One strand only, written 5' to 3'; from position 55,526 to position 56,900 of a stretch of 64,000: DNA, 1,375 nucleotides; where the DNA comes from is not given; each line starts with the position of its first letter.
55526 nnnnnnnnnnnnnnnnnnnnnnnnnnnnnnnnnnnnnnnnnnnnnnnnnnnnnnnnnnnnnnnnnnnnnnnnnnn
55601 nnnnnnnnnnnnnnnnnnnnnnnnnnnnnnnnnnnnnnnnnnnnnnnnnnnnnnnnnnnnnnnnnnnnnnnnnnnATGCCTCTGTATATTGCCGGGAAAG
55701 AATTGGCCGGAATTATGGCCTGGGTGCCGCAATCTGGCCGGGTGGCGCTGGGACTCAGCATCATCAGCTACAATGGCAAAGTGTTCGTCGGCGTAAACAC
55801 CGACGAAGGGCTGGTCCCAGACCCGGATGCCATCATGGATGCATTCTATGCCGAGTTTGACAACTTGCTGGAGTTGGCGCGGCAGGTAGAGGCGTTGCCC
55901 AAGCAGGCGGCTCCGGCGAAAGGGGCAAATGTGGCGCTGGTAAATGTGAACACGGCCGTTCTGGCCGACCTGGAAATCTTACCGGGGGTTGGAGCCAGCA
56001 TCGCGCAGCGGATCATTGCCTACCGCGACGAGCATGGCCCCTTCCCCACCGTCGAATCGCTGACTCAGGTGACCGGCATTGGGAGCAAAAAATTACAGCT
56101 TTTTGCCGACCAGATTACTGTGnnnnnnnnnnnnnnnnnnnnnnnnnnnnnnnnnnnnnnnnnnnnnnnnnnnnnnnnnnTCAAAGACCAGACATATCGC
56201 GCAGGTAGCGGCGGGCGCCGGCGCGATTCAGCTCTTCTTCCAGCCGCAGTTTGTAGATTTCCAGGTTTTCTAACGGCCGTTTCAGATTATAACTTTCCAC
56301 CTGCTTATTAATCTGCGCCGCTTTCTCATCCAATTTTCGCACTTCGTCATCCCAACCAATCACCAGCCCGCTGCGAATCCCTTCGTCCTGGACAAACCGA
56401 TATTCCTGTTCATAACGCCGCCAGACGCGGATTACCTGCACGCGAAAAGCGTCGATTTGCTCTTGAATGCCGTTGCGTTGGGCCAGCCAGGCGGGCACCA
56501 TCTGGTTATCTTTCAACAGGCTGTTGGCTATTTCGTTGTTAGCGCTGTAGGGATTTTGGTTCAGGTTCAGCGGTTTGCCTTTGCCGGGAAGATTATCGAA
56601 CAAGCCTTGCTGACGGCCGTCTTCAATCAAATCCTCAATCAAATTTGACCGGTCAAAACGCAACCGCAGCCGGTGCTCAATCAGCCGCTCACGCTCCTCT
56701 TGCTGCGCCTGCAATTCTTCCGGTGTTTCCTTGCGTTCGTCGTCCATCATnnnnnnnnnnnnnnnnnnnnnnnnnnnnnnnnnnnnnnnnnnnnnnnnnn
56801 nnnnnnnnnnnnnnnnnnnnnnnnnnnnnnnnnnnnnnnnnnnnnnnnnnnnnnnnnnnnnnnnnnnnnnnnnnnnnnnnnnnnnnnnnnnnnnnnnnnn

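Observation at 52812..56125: Tandem WS/DGAT acyltransferases each fused to a ComEA-type DNA-binding helix-hairpin-helix domain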

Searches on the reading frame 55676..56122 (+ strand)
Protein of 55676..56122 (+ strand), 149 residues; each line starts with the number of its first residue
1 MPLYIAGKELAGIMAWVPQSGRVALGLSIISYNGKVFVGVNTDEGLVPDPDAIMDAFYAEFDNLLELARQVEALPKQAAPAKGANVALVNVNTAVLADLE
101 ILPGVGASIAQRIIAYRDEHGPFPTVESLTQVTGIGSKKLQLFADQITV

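Call 21: search_protein_representatives(protein=window:55676-56122:+)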
Query: 149 residues. Proteins with E-value up to 0.001 (for the whole library): 42651; up to 1e-10: 2714; up to 1e-30: 53. The best 150 are listed.
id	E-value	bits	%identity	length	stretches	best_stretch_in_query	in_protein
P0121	2.1e-71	255.1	41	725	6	82-143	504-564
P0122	1.8e-59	216.5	39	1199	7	85-148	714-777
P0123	3.1e-57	209.3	47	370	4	74-148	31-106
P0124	2.3e-55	203.2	38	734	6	86-142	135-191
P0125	3.4e-52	192.9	40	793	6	83-143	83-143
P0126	3.3e-50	186.4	44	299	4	86-148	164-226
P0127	7.1e-49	182.1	40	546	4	76-149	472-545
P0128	2.6e-47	177.1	43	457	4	68-149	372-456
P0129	4.5e-45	169.8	41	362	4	87-148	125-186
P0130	3.5e-43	163.7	39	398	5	86-147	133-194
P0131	9.4e-42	159.1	42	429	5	86-141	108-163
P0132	9.3e-40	152.6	47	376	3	78-149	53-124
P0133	5.9e-39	150.0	40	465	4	77-146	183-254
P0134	8.5e-39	149.5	33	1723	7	81-145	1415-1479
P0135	1.2e-37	145.7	46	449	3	73-144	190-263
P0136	2.9e-37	144.5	42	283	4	79-149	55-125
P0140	1.1e-35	139.4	43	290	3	75-148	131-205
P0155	1.8e-32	129.0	51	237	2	73-149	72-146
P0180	1.1e-29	120.0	49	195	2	78-148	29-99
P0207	7.6e-27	110.8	44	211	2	84-149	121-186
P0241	1.1e-24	103.8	45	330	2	88-149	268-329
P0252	9.6e-24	100.7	41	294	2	43-148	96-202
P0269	4.2e-23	98.7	40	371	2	69-149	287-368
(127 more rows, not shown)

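Call 68: search_protein_families(library=pfam, proteins=[P0155, P0269, P0127, P0136, P0140, P0180, P0207, P0252, P0128, P0241], max_evalue=0.0001)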
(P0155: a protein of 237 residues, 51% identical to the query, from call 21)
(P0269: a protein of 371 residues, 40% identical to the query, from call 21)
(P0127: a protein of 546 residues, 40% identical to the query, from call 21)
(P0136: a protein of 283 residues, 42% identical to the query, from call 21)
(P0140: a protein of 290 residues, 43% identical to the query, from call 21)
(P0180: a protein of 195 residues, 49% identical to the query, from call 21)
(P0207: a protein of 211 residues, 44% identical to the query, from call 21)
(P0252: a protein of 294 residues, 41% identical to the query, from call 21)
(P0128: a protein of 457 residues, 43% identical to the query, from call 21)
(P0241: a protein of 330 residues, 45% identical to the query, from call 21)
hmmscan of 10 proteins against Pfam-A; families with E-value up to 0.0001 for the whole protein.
P0155 (237 aa): 11 families
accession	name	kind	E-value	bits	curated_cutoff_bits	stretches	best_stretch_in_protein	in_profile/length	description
PF12836.13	HHH_3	-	1e-44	150.9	27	2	169-230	4-65/65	Helix-hairpin-helix motif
PF00633.29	HHH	-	8.4e-20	70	24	2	171-198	3-30/30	Helix-hairpin-helix motif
PF03934.19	T2SSK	-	2e-16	60.5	24.2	2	86-144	1-60/63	Type II secretion system (T2SS), protein K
PF14520.12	HHH_5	-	1.1e-11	45.4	27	0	176-196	32-52/57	Helix-hairpin-helix domain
PF06514.17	PsbU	-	1.2e-10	41.7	24.5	0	81-136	10-61/93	Photosystem II 12 kDa extrinsic protein (PsbU)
PF14716.13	HHH_8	-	5.1e-10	40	30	0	92-117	46-71/73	Helix-hairpin-helix domain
PF14579.12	HHH_6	-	5.7e-09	36.5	25.6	0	181-213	27-59/90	Helix-hairpin-helix motif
PF12826.13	HHH_2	-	6.3e-08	33.1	27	0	87-114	28-55/64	Helix-hairpin-helix motif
PF21079.2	GDH_HM2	-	3.3e-06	27.4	21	0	197-213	25-41/45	Glutamate dehydrogenase, helical motif 2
PF04919.18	DUF655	-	5.4e-06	26.9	22.2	0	180-219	117-156/181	Protein of unknown function (DUF655)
PF21176.3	RecR_HhH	-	6.3e-05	23.1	27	0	95-111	7-23/45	RecR, helix-hairpin-helix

P0269 (371 aa): 10 families
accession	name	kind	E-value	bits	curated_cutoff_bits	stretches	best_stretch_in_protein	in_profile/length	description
PF12836.13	HHH_3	-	2.4e-49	165.7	27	2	308-367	6-65/65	Helix-hairpin-helix motif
PF00633.29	HHH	-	2.9e-27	93.5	24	2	307-335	2-30/30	Helix-hairpin-helix motif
PF03934.19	T2SSK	-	3.1e-17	63.1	24.2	2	205-265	1-62/63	Type II secretion system (T2SS), protein K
PF14520.12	HHH_5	-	3.9e-13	50.1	27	0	310-333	29-52/57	Helix-hairpin-helix domain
PF14579.12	HHH_6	-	2e-12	47.6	25.6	1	318-362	27-74/90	Helix-hairpin-helix motif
PF06514.17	PsbU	-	6.3e-09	36.2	24.5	0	307-366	14-69/93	Photosystem II 12 kDa extrinsic protein (PsbU)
PF12826.13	HHH_2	-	2.1e-08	34.6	27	0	309-343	28-62/64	Helix-hairpin-helix motif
PF04919.18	DUF655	-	1.3e-07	32.2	22.2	0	316-351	116-150/181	Protein of unknown function (DUF655)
PF14716.13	HHH_8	-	2.4e-07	31.4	30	0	315-335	47-67/73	Helix-hairpin-helix domain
PF21687.3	T2SSK_1st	-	7.9e-07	30.2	26.2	0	201-265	38-104/107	Type II secretion system (T2SS), protein K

P0127 (546 aa): 18 families
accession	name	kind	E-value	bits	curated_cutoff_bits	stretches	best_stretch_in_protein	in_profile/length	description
PF12836.13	HHH_3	-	6.6e-98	321.3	27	4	381-441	5-65/65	Helix-hairpin-helix motif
PF00633.29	HHH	-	2.1e-52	172.8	24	4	484-512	2-30/30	Helix-hairpin-helix motif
PF03934.19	T2SSK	-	5.5e-37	126.4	24.2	4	201-261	1-62/63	Type II secretion system (T2SS), protein K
PF14520.12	HHH_5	-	3.3e-25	88.8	27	0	486-511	28-53/57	Helix-hairpin-helix domain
PF14579.12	HHH_6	-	3.2e-20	72.6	25.6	0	495-538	27-73/90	Helix-hairpin-helix motif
PF12826.13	HHH_2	-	5e-17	62.3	27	0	484-515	26-57/64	Helix-hairpin-helix motif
PF14716.13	HHH_8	-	1.3e-15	58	30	0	292-314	45-67/73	Helix-hairpin-helix domain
PF06514.17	PsbU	-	6.7e-15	55.3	24.5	0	481-542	11-68/93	Photosystem II 12 kDa extrinsic protein (PsbU)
PF04919.18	DUF655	-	1.8e-13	51.3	22.2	0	492-528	115-150/181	Protein of unknown function (DUF655)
PF21687.3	T2SSK_1st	-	1.3e-11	45.7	26.2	0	507-545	66-104/107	Type II secretion system (T2SS), protein K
PF21176.3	RecR_HhH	-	5.5e-10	39.3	27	0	492-509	5-22/45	RecR, helix-hairpin-helix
PF22525.1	H2TH_5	-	2.3e-09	37.6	27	0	391-408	29-46/71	S13-like H2TH domain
PF11731.14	Cdd1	-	2.5e-07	31.2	25.5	0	490-510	3-23/86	Pathogenicity locus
PF20582.4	UPF0758_N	-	4.2e-07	30.4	27.1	0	379-403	52-76/77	UPF0758 N-terminal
PF11798.14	IMS_HHH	-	4.4e-07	30.2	24.4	0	494-510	12-28/32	IMS family HHH motif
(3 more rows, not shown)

P0136 (283 aa): 17 families
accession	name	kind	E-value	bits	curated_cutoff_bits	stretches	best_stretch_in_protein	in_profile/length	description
PF12836.13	HHH_3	-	1.9e-77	255.7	27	4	139-199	5-65/65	Helix-hairpin-helix motif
PF00633.29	HHH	-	3.2e-53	175.3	24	3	139-167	2-30/30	Helix-hairpin-helix motif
PF14520.12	HHH_5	-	1.6e-26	93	27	0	67-91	29-53/57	Helix-hairpin-helix domain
PF03934.19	T2SSK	-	2.4e-23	82.7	24.2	2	65-118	1-55/63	Type II secretion system (T2SS), protein K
PF12826.13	HHH_2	-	6.1e-20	71.6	27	0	217-249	28-60/64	Helix-hairpin-helix motif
PF21687.3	T2SSK_1st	-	4e-16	60.1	26.2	0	241-277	69-105/107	Type II secretion system (T2SS), protein K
PF14579.12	HHH_6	-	6.8e-15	55.5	25.6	0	75-126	27-78/90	Helix-hairpin-helix motif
PF21176.3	RecR_HhH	-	4.3e-13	49.3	27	0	223-238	5-20/45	RecR, helix-hairpin-helix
PF06514.17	PsbU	-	5.1e-13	49.3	24.5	0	212-273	11-68/93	Photosystem II 12 kDa extrinsic protein (PsbU)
PF14716.13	HHH_8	-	1.3e-11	45.1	30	0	71-92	46-67/73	Helix-hairpin-helix domain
PF20582.4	UPF0758_N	-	5.7e-11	42.8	27.1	0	63-87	53-77/77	UPF0758 N-terminal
PF02371.22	Transposase_20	-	6.1e-11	43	21.3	0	148-186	2-40/87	Transposase IS116/IS110/IS902 family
PF11731.14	Cdd1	-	3.5e-08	34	25.5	0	70-89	3-22/86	Pathogenicity locus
PF11798.14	IMS_HHH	-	1.3e-06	28.7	24.4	0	255-271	12-28/32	IMS family HHH motif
PF00570.28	HRDC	-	4.4e-06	27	23.8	0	100-117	41-58/68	HRDC domain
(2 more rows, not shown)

P0140 (290 aa): 13 families
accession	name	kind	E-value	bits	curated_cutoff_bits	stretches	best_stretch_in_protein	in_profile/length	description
PF12836.13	HHH_3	-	8.3e-69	228.1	27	3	144-205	4-65/65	Helix-hairpin-helix motif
PF00633.29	HHH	-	4e-34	115.1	24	2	145-173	2-30/30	Helix-hairpin-helix motif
PF03934.19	T2SSK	-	6.9e-21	74.8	24.2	2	226-286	1-62/63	Type II secretion system (T2SS), protein K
PF14520.12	HHH_5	-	4.1e-18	66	27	0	230-252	31-53/57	Helix-hairpin-helix domain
PF14579.12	HHH_6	-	3.5e-14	53.2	25.6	0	158-207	29-78/90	Helix-hairpin-helix motif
PF12826.13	HHH_2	-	2.8e-13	50.3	27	0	227-257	28-58/64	Helix-hairpin-helix motif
PF21687.3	T2SSK_1st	-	2.6e-12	47.9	26.2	0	244-286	62-104/107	Type II secretion system (T2SS), protein K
PF04919.18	DUF655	-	8.5e-11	42.6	22.2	0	156-188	118-149/181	Protein of unknown function (DUF655)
PF06514.17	PsbU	-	1e-10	41.9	24.5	0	218-288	7-76/93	Photosystem II 12 kDa extrinsic protein (PsbU)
PF16581.11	HIGH_NTase1_ass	-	2.8e-06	27.9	26.7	0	144-192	123-167/205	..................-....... C-terminal region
PF14716.13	HHH_8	-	1e-05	26.2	30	0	151-173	45-67/73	Helix-hairpin-helix domain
PF22525.1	H2TH_5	-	2.4e-05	24.7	27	0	156-172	30-46/71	S13-like H2TH domain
PF02371.22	Transposase_20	-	7.9e-05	23.4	21.3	0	154-198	2-46/87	Transposase IS116/IS110/IS902 family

P0180 (195 aa): 15 families
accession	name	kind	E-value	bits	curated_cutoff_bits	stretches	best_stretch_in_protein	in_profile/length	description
PF12836.13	HHH_3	-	9.5e-48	160.6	27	2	36-98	2-64/65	Helix-hairpin-helix motif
PF00633.29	HHH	-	3.4e-28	96.4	24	2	40-66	3-29/30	Helix-hairpin-helix motif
PF14520.12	HHH_5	-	3.7e-19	69.4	27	0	41-66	28-53/57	Helix-hairpin-helix domain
PF03934.19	T2SSK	-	2.6e-16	60.2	24.2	2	40-99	1-61/63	Type II secretion system (T2SS), protein K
PF14716.13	HHH_8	-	7.5e-14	52.3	30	0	45-65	45-65/73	Helix-hairpin-helix domain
PF21176.3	RecR_HhH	-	8.5e-13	48.3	27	0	49-67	7-25/45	RecR, helix-hairpin-helix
PF14579.12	HHH_6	-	1.5e-12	48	25.6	1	50-83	27-60/90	Helix-hairpin-helix motif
PF11798.14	IMS_HHH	-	7.7e-10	38.9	24.4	0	50-64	13-27/32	IMS family HHH motif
PF12826.13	HHH_2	-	2.6e-09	37.5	27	0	42-66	29-53/64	Helix-hairpin-helix motif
PF02371.22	Transposase_20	-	7.8e-07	29.8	21.3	0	143-183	3-43/87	Transposase IS116/IS110/IS902 family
PF22525.1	H2TH_5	-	1.2e-06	28.9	27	0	143-161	29-47/71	S13-like H2TH domain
PF00570.28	HRDC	-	4.2e-06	27.1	23.8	0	170-190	42-62/68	HRDC domain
PF04919.18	DUF655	-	5.8e-06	26.8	22.2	0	143-180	117-154/181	Protein of unknown function (DUF655)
PF11731.14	Cdd1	-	4.5e-05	24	25.5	0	45-65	3-23/86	Pathogenicity locus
PF10391.15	DNA_pol_lambd_f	-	9.2e-05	22.6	29.8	0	172-189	1-18/51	Fingers domain of DNA polymerase lambda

P0207 (211 aa): 10 families
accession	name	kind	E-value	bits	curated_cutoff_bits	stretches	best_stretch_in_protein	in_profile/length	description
PF12836.13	HHH_3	-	4.7e-48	161.6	27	2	126-185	6-65/65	Helix-hairpin-helix motif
PF00633.29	HHH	-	2.2e-27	93.8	24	2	126-153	3-30/30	Helix-hairpin-helix motif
PF14520.12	HHH_5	-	5e-14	53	27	0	133-151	34-52/57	Helix-hairpin-helix domain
PF12826.13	HHH_2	-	8e-14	52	27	0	126-154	27-55/64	Helix-hairpin-helix motif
PF03934.19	T2SSK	-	1.7e-13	51.1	24.2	1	126-186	1-62/63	Type II secretion system (T2SS), protein K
PF06514.17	PsbU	-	1.1e-12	48.2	24.5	1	38-102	11-74/93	Photosystem II 12 kDa extrinsic protein (PsbU)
PF14716.13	HHH_8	-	1.4e-12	48.3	30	0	131-156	45-70/73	Helix-hairpin-helix domain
PF14579.12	HHH_6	-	1.6e-09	38.3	25.6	0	136-169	27-60/90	Helix-hairpin-helix motif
PF21687.3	T2SSK_1st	-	1.1e-07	33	26.2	0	150-186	68-104/107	Type II secretion system (T2SS), protein K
PF20582.4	UPF0758_N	-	2.2e-05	24.9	27.1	0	125-146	54-75/77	UPF0758 N-terminal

P0252 (294 aa): 10 families
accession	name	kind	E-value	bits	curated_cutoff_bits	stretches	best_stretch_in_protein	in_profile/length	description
PF12836.13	HHH_3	-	1.2e-45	153.9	27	2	140-202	3-65/65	Helix-hairpin-helix motif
PF00633.29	HHH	-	5.9e-18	64.1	24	1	145-170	5-30/30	Helix-hairpin-helix motif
PF03934.19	T2SSK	-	2e-12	47.7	24.2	1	233-278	1-47/63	Type II secretion system (T2SS), protein K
PF14520.12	HHH_5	-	5.9e-12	46.3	27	0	147-168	31-52/57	Helix-hairpin-helix domain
PF06514.17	PsbU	-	6.4e-09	36.2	24.5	1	137-200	9-68/93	Photosystem II 12 kDa extrinsic protein (PsbU)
PF14716.13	HHH_8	-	2.3e-08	34.8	30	0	238-260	45-67/73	Helix-hairpin-helix domain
PF21687.3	T2SSK_1st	-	1.2e-07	32.9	26.2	0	164-202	65-103/107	Type II secretion system (T2SS), protein K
PF12826.13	HHH_2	-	1.4e-07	32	27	0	235-260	29-54/64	Helix-hairpin-helix motif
PF14579.12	HHH_6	-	1.4e-06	28.9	25.6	0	152-198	26-75/90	Helix-hairpin-helix motif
PF21176.3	RecR_HhH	-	6.5e-05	23.1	27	0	180-200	5-25/45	RecR, helix-hairpin-helix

P0128 (457 aa): 17 families
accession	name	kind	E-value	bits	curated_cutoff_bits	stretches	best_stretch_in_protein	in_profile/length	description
PF12836.13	HHH_3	-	1.5e-94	310.5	27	4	219-279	5-65/65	Helix-hairpin-helix motif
PF00633.29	HHH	-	4.3e-61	200.1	24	4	396-423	3-30/30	Helix-hairpin-helix motif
PF14520.12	HHH_5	-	1.4e-29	102.8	27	0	313-359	2-51/57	Helix-hairpin-helix domain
PF12826.13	HHH_2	-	2.7e-29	101.6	27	0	396-423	27-54/64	Helix-hairpin-helix motif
PF03934.19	T2SSK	-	1.4e-22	80.2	24.2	0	220-268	1-49/63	Type II secretion system (T2SS), protein K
PF14716.13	HHH_8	-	1.6e-19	70.5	30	0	310-334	45-69/73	Helix-hairpin-helix domain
PF21687.3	T2SSK_1st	-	1.8e-19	70.9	26.2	0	330-365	69-104/107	Type II secretion system (T2SS), protein K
PF21176.3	RecR_HhH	-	3.3e-18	65.6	27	0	403-418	5-20/45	RecR, helix-hairpin-helix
PF06514.17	PsbU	-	2e-16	60.2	24.5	0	298-353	8-59/93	Photosystem II 12 kDa extrinsic protein (PsbU)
PF14579.12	HHH_6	-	3.4e-14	53.3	25.6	0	406-443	27-67/90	Helix-hairpin-helix motif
PF11731.14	Cdd1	-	1.5e-12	47.9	25.5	0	225-261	3-34/86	Pathogenicity locus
PF11798.14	IMS_HHH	-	1.7e-11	44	24.4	0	141-154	13-26/32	IMS family HHH motif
PF10531.15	SLBB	-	1.9e-10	40.8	27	1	58-112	2-54/55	SLBB domain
PF02371.22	Transposase_20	-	1.1e-09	38.9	21.3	0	139-180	2-43/87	Transposase IS116/IS110/IS902 family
PF20582.4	UPF0758_N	-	1.1e-07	32.3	27.1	0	395-417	54-76/77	UPF0758 N-terminal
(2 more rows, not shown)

P0241 (330 aa): 8 families
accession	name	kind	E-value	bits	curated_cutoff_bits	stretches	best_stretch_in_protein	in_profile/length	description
PF12836.13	HHH_3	-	2.2e-43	146.6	27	2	183-243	4-64/65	Helix-hairpin-helix motif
PF00633.29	HHH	-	3.2e-20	71.3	24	2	186-212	4-30/30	Helix-hairpin-helix motif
PF03934.19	T2SSK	-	4.5e-11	43.4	24.2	1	185-229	1-45/63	Type II secretion system (T2SS), protein K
PF12826.13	HHH_2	-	1.3e-10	41.8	27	0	186-215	28-57/64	Helix-hairpin-helix motif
PF14520.12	HHH_5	-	2.9e-10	40.9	27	0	190-210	32-52/57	Helix-hairpin-helix domain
PF06514.17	PsbU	-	6.4e-10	39.3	24.5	0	265-321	11-66/93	Photosystem II 12 kDa extrinsic protein (PsbU)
PF14579.12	HHH_6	-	1.3e-08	35.4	25.6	0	195-227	27-59/90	Helix-hairpin-helix motif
PF14716.13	HHH_8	-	9.8e-08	32.7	30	0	276-298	47-69/73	Helix-hairpin-helix domain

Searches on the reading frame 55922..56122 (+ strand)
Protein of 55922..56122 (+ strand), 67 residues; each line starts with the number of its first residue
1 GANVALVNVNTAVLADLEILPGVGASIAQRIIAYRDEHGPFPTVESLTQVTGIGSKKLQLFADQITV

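Call 10: search_protein_families(library=pfam, proteins=[window:55922-56122:+], max_evalue=1)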
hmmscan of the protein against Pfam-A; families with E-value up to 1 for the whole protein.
seq(67 aa): 12 families
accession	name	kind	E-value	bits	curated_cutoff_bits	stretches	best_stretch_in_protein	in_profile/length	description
PF12836.13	HHH_3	-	1.3e-20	73.7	27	1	5-66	4-65/65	Helix-hairpin-helix motif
PF00633.29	HHH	-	2.2e-08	34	24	2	6-34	2-30/30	Helix-hairpin-helix motif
PF14520.12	HHH_5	-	4.6e-06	27.5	27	1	13-32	33-52/57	Helix-hairpin-helix domain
PF03934.19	T2SSK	-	5.5e-05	23.9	24.2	1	7-67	1-62/63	Type II secretion system (T2SS), protein K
PF14579.12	HHH_6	-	0.0018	18.9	25.6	1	11-58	21-71/90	Helix-hairpin-helix motif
PF14716.13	HHH_8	-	0.0021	18.9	30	1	15-34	48-67/73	Helix-hairpin-helix domain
PF21176.3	RecR_HhH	-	0.0029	17.8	27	1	16-32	7-23/45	RecR, helix-hairpin-helix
PF12826.13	HHH_2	-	0.004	17.7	27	1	8-34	28-54/64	Helix-hairpin-helix motif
PF11798.14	IMS_HHH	-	0.012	16.2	24.4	0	16-32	12-28/32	IMS family HHH motif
PF06514.17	PsbU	-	0.018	15.5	24.5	1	6-63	14-67/93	Photosystem II 12 kDa extrinsic protein (PsbU)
PF04919.18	DUF655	-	0.045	14.1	22.2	1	14-52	115-152/181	Protein of unknown function (DUF655)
PF00570.28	HRDC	-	0.11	12.9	23.8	1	43-65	42-64/68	HRDC domain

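Call 11: search_solved_structures(query=window:55922-56122:+, max_evalue=0.01, show_alignments=3)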
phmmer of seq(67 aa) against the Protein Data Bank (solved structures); distinct sequences matched with E-value up to 0.01: 7.
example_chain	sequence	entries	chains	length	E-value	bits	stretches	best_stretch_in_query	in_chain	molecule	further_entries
9yi2_A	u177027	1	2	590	2.9e-17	65.3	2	5-62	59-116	Endonuclease/exonuclease/phosphatase family domain-containing protein 1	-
8dfk_A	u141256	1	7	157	6.5e-15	58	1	2-67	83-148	ComE operon protein 1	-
8dss_A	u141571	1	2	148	7.4e-13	51.5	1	6-61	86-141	ComE operon protein 1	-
2edu_A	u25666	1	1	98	1.4e-06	31.8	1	9-62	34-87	Kinesin-like protein KIF22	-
2oce_A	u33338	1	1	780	4e-06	30.4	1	3-60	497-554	Hypothetical protein PA5201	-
3bzc_A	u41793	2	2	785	5.9e-06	29.8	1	3-60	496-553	Tex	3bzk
2duy_A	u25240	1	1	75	0.00013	25.7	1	7-59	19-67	Competence protein ComEA-related protein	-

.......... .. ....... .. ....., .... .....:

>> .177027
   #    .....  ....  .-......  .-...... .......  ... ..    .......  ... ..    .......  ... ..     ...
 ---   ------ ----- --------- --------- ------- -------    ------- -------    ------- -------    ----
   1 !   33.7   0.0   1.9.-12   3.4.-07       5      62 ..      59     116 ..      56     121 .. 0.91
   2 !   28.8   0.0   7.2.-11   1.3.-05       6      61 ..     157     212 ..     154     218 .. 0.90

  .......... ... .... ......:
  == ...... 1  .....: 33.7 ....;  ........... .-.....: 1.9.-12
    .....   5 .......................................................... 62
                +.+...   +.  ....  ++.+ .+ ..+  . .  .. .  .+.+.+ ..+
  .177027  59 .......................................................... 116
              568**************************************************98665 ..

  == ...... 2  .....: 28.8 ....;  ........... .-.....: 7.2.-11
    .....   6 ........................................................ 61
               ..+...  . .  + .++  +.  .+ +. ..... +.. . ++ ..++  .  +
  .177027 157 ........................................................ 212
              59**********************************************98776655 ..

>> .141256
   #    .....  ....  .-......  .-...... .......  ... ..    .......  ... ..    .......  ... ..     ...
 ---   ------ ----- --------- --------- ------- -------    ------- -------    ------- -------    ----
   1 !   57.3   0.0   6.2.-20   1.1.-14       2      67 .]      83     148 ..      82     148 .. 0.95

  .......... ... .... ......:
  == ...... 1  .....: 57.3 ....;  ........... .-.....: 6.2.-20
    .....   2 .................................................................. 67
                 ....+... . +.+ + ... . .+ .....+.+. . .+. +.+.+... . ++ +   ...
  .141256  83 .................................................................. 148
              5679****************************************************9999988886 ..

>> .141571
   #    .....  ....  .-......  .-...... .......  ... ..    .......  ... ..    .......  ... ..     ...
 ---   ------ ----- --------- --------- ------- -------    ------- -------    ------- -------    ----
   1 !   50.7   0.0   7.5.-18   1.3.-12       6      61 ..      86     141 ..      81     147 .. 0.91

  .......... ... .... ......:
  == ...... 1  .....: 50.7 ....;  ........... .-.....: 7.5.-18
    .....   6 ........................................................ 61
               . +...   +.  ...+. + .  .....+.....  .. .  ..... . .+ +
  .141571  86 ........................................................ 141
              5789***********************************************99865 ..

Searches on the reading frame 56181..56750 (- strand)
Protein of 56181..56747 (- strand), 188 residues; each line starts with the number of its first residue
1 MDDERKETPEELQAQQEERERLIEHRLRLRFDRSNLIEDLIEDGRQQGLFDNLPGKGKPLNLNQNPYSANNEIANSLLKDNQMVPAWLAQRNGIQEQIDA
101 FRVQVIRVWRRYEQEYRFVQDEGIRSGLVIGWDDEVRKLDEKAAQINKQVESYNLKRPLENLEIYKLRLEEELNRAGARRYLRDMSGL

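Call 20: search_protein_families(library=pfam, proteins=[window:56181-56747:-], max_evalue=0.0001)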
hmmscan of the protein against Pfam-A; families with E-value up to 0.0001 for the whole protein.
window:56181-56747:- (188 aa): 1 family
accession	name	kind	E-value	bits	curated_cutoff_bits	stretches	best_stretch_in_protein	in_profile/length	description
PF09350.15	DJC28_CD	-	3.6e-16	59.5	27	1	36-102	1-70/70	DnaJ homologue, subfamily C, member 28, conserved domain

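Call 85: search_protein_families(library=ncbifam, proteins=[window:56184-56750:-], max_evalue=0.001)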
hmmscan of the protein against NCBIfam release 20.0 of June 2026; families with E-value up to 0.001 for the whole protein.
window:56184-56750:- (189 aa): 1 family
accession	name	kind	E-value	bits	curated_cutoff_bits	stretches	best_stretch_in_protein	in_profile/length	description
NF007572.0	PRK10203.1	equivalog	7.1e-07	29.6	155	1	37-95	7-66/122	hypothetical protein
